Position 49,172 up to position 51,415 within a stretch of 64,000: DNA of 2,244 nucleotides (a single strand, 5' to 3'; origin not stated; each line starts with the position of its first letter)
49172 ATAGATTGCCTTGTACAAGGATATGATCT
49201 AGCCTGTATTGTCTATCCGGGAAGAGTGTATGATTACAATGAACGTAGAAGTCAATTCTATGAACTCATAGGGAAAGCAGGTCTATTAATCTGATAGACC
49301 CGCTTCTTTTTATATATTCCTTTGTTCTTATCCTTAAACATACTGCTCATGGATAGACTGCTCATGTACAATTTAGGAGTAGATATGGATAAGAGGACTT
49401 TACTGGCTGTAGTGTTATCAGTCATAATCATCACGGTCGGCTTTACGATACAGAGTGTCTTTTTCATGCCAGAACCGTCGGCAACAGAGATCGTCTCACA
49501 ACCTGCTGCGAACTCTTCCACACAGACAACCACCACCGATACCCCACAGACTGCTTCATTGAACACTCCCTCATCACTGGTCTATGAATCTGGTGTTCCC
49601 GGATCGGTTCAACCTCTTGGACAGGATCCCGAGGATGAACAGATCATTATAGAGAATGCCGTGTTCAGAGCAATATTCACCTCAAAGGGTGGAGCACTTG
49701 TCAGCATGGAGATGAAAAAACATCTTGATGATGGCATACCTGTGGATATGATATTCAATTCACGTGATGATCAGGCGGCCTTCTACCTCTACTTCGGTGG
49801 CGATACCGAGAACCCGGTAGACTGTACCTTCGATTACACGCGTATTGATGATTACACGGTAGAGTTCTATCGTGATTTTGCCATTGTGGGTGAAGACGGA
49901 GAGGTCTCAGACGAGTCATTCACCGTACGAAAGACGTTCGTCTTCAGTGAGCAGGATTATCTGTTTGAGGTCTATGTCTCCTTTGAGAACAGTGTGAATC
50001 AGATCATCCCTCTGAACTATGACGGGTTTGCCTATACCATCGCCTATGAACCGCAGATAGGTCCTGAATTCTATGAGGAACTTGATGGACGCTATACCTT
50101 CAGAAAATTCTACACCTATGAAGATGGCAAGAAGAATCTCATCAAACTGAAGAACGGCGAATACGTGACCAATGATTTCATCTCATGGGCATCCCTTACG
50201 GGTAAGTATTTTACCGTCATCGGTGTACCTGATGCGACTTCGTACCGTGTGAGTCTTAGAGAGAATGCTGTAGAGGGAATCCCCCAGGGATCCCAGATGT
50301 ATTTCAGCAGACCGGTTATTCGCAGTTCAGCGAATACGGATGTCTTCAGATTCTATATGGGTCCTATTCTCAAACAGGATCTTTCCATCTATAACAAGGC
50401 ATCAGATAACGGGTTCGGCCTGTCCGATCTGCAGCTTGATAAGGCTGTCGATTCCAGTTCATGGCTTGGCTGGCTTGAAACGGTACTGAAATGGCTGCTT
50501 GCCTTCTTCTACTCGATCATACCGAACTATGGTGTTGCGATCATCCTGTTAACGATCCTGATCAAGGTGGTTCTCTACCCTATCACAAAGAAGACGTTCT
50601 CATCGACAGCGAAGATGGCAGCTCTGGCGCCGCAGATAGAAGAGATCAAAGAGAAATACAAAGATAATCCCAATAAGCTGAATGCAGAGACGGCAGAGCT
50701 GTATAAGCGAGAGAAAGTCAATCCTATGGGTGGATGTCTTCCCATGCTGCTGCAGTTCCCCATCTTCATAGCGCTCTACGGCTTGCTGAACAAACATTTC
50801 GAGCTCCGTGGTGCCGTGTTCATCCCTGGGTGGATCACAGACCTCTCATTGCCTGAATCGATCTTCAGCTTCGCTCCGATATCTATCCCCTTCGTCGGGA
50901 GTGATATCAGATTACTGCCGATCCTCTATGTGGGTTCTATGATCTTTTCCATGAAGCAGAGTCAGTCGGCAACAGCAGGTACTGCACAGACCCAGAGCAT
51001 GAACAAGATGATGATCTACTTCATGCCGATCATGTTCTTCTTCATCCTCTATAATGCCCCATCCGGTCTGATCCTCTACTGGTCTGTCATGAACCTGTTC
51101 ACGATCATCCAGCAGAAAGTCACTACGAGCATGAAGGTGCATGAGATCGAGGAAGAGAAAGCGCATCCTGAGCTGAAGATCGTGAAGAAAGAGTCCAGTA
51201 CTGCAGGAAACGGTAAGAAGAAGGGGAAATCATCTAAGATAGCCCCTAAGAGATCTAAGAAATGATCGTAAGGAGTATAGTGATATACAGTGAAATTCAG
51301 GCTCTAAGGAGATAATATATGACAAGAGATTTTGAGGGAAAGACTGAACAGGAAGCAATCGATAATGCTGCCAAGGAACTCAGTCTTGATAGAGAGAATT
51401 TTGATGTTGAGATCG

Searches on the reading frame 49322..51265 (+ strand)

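Call 67: search_protein_families(library=pfam, proteins=[window:49322-51265:+], max_evalue=0.00001)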
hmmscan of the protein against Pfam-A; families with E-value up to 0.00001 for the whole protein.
window:49322-51265:+ (647 aa): 2 families
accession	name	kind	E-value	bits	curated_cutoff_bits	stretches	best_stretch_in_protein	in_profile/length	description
PF02096.25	60KD_IMP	-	3.2e-60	203.2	35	1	403-601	1-161/163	60Kd inner membrane protein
PF14849.12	YidC_periplas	-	1.8e-13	51.5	24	1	108-392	2-283/283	YidC periplasmic domain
